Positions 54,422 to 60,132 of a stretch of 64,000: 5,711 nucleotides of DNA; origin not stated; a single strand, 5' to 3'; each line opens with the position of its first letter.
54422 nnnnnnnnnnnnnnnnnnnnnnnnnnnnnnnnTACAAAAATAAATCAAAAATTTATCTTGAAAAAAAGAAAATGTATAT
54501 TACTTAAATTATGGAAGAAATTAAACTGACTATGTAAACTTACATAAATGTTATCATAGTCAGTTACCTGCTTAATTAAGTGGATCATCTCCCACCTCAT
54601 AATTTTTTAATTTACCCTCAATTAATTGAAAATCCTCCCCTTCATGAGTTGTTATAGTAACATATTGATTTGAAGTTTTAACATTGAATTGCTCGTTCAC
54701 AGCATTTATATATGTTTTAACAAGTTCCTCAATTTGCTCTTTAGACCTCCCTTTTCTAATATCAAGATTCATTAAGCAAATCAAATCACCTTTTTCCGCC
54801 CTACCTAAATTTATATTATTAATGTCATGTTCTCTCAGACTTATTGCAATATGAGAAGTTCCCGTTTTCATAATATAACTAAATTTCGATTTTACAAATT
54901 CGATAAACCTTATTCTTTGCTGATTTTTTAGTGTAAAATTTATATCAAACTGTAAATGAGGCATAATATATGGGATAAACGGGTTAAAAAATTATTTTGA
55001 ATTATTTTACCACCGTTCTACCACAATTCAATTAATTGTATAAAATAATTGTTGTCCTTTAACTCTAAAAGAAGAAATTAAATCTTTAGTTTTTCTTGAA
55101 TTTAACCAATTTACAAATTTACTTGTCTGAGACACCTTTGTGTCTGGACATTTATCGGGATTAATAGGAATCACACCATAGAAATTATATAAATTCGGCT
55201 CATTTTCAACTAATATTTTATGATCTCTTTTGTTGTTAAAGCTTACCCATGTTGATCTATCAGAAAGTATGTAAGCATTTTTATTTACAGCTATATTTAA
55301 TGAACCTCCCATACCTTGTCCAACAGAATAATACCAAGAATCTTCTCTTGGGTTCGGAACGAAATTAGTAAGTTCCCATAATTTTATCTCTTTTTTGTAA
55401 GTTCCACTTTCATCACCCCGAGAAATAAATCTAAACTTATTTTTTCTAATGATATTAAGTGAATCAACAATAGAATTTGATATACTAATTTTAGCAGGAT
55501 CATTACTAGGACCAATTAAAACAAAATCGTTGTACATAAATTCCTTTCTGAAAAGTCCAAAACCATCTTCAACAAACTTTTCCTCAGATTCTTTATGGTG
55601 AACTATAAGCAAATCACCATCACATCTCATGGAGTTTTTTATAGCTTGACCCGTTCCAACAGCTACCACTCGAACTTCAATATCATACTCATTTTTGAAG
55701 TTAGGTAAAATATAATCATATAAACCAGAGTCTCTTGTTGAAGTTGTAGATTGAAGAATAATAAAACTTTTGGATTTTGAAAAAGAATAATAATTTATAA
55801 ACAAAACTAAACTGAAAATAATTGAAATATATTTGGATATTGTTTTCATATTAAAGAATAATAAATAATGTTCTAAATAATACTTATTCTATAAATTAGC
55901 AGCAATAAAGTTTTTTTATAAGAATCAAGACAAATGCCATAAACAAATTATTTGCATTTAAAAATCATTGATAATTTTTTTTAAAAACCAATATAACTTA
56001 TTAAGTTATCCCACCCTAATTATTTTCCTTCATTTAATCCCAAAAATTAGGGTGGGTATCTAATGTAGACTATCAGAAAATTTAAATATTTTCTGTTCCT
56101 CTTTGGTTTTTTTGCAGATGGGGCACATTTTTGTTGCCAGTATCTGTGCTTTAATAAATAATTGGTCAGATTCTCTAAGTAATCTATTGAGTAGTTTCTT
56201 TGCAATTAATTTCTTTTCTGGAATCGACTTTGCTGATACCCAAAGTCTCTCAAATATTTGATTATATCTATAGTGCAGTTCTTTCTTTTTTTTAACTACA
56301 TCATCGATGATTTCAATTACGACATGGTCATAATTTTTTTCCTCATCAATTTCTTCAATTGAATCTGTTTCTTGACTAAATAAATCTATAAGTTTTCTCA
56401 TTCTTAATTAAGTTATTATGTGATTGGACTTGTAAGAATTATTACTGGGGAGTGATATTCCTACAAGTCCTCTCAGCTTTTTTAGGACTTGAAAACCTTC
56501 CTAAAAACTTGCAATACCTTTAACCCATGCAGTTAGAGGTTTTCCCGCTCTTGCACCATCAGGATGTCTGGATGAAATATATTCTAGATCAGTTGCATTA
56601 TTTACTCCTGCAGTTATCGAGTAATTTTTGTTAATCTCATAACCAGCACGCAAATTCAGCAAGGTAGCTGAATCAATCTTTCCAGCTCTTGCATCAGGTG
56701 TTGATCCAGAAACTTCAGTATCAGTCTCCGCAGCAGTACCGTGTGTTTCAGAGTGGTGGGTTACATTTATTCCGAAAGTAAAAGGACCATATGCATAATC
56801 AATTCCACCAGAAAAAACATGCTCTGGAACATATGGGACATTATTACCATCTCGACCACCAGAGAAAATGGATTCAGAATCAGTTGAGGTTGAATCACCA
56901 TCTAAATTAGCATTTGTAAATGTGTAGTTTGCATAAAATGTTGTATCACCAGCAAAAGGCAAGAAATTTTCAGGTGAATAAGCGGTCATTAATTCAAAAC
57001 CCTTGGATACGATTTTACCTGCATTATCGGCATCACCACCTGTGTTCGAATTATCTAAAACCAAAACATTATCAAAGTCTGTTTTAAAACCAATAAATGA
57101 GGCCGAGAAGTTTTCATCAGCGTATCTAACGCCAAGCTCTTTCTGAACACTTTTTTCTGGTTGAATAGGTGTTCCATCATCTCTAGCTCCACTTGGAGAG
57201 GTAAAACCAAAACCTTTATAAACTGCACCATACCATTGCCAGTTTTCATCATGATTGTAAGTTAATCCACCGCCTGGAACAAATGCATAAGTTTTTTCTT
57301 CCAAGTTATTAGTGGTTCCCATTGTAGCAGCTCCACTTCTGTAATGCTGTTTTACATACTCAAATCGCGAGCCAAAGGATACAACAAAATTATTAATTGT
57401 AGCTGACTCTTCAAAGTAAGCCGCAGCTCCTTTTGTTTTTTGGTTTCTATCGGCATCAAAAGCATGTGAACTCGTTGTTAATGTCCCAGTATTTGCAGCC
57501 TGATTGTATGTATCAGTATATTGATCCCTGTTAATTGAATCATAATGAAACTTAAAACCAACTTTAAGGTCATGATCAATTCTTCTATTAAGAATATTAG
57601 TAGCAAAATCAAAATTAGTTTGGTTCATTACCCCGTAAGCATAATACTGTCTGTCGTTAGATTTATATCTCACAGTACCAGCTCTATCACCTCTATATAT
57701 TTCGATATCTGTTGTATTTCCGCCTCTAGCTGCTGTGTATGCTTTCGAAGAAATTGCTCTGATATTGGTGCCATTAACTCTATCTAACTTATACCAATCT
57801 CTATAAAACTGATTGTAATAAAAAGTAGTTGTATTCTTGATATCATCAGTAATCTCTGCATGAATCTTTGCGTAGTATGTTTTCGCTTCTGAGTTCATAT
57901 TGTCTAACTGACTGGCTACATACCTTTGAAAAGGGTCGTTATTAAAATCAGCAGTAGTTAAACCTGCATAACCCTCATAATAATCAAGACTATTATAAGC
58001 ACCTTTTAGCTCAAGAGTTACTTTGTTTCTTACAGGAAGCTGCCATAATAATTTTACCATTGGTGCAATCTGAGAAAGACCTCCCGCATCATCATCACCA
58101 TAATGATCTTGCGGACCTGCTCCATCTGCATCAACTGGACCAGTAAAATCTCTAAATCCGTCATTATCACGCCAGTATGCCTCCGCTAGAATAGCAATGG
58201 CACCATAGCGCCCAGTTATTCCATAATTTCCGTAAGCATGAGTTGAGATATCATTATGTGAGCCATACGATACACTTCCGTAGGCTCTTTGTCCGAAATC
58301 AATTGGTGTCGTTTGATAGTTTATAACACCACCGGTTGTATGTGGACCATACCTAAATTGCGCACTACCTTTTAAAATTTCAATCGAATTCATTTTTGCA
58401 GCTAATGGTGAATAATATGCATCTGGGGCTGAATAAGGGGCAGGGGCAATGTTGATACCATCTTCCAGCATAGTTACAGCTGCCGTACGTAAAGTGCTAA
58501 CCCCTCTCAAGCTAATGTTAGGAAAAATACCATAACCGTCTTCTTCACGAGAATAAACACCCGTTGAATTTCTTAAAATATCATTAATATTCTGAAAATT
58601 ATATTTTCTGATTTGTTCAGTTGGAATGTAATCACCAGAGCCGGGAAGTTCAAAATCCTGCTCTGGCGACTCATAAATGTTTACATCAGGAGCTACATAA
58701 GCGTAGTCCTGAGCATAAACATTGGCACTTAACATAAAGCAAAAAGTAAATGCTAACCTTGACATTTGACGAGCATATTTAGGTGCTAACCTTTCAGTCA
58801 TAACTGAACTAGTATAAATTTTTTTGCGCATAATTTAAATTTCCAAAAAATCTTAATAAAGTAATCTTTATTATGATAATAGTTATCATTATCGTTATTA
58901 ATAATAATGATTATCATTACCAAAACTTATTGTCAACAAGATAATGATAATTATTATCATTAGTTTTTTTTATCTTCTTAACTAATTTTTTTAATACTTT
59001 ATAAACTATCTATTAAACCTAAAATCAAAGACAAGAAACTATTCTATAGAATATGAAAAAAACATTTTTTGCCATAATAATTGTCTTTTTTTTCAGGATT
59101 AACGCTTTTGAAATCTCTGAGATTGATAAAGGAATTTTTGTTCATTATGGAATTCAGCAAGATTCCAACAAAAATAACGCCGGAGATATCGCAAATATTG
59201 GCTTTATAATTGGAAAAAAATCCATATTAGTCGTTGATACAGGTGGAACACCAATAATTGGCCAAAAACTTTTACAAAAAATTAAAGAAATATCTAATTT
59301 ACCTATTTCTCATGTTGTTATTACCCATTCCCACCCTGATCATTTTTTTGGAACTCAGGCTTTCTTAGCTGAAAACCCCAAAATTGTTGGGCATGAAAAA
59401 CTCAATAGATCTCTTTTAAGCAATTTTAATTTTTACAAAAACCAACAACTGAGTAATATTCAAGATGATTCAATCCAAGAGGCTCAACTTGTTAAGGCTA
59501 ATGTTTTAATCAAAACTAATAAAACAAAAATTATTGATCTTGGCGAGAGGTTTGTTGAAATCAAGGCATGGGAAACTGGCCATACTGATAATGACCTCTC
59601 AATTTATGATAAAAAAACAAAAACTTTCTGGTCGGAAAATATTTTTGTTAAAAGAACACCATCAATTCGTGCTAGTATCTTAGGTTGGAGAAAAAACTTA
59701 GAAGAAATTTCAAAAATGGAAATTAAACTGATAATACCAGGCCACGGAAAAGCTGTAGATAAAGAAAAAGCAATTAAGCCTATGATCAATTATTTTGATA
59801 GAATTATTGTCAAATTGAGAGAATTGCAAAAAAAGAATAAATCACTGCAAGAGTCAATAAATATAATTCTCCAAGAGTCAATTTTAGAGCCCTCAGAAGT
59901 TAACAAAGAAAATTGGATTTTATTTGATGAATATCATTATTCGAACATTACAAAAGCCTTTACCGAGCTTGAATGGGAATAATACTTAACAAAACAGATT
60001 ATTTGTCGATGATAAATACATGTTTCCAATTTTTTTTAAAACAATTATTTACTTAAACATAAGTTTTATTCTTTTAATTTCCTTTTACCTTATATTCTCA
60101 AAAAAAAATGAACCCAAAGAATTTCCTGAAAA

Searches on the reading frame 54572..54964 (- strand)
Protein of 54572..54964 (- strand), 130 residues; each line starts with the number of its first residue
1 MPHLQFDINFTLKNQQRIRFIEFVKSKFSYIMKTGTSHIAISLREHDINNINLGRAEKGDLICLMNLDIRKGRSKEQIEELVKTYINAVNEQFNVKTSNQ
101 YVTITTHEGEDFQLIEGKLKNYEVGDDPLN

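Call 3: search_protein_families(library=pfam, proteins=[window:54572-54964:-], max_evalue=0.1)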
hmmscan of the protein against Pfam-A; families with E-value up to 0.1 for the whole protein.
window:54572-54964:- (130 aa): 5 families
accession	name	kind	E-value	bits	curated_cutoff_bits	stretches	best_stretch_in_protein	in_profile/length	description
PF14552.11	Tautomerase_2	-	0.00055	20.4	28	1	56-112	23-79/82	Tautomerase enzyme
PF02962.20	CHMI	-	0.0011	19.8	26.5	1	2-106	1-104/124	5-carboxymethyl-2-hydroxymuconate isomerase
PF01361.26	Tautomerase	-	0.0038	17.5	22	1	66-113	4-51/60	Tautomerase enzyme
PF08231.17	SYF2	-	0.0083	16.9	23.5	1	73-105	114-146/154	SYF2 splicing factor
PF18046.7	FKBP26_C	-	0.036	14.7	27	1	75-111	2-39/72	FKBP26_C-terminal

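Call 4: search_protein_families(library=ncbifam, proteins=[window:54572-54964:-], max_evalue=0.1)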
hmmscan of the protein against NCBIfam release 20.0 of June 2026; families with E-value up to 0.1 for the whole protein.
window:54572-54964:- (130 aa): 4 families
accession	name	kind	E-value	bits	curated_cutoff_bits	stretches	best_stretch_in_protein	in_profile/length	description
NF041920.1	DmpI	equivalog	3.6e-06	26.7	70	1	1-54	1-53/59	4-oxalocrotonate tautomerase DmpI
TIGR00013.1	taut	subfamily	0.0042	17.1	56.9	0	68-112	7-52/64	2-hydroxymuconate tautomerase family protein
NF002571.1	PRK02220.1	equivalog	0.007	16.3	55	1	65-92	4-31/61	2-hydroxymuconate tautomerase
NF011605.0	PRK15031.1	equivalog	0.068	13.6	215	1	31-105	29-104/126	5-carboxymethyl-2-hydroxymuconate Delta-isomerase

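Call 5: search_protein_families(library=padloc, proteins=[window:54572-54964:-], max_evalue=0.1)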
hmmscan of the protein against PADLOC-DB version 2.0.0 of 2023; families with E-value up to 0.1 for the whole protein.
window:54572-54964:- (130 aa): 0 families

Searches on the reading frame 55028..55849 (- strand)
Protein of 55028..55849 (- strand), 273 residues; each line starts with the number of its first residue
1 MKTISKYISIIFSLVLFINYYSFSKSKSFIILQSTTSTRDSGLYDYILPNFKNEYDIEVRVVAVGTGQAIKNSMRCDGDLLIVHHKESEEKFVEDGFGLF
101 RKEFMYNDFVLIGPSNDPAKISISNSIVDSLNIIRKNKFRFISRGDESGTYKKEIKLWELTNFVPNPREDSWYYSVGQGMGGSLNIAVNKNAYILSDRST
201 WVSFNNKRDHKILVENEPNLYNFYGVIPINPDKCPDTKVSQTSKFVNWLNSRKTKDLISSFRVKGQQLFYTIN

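Call 3: search_protein_families(library=pfam, proteins=[window:55028-55849:-], max_evalue=0.1)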
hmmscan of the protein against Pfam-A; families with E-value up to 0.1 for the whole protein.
window:55028-55849:- (273 aa): 2 families
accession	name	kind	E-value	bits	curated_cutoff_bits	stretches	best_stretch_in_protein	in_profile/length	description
PF12849.12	PBP_like_2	-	2.8e-32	113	27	1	31-252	12-266/267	PBP superfamily domain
PF13531.11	SBP_bac_11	-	3.8e-06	27.3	25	1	45-258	14-221/227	Bacterial extracellular solute-binding protein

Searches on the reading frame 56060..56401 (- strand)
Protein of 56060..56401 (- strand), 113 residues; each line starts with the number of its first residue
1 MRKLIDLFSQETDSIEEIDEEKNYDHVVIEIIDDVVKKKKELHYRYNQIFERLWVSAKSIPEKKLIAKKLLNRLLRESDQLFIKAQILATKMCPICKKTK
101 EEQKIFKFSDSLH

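Call 3: search_protein_families(library=pfam, proteins=[window:56060-56401:-], max_evalue=0.1)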
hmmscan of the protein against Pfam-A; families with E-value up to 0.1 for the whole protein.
window:56060-56401:- (113 aa): 2 families
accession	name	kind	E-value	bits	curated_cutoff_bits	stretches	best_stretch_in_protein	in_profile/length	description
PF09312.16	SurA_N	-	0.00043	20.9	30.8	1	25-80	2-56/118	SurA N-terminal domain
PF14130.12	Cap4_nuclease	-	0.022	15.4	26.2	1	17-101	23-113/200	Cap4, dsDNA endonuclease domain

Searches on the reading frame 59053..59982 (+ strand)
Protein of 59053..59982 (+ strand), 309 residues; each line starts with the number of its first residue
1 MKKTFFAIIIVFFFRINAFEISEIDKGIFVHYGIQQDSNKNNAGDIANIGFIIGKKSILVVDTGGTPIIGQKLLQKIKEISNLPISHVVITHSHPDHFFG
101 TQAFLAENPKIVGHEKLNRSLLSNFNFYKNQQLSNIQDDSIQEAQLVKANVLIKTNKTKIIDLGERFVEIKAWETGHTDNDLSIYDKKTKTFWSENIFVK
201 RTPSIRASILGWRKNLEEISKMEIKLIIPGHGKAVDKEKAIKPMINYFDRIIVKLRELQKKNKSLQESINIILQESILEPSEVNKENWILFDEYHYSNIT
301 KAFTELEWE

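Call 28: search_protein_families(library=pfam, proteins=[window:59053-59982:+], max_evalue=0.001)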
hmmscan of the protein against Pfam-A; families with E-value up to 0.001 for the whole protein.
window:59053-59982:+ (309 aa): 3 families
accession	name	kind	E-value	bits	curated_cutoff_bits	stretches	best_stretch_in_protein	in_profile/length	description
PF00753.33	Lactamase_B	-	6.1e-16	59.4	22.7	1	45-231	4-196/196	Metallo-beta-lactamase superfamily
PF19583.5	ODP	-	9.7e-08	32.5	27.2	1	50-200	6-139/194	ODP family beta lactamase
PF12706.13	Lactamase_B_2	-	5.1e-05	23.4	27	1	61-133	5-82/200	Beta-lactamase superfamily domain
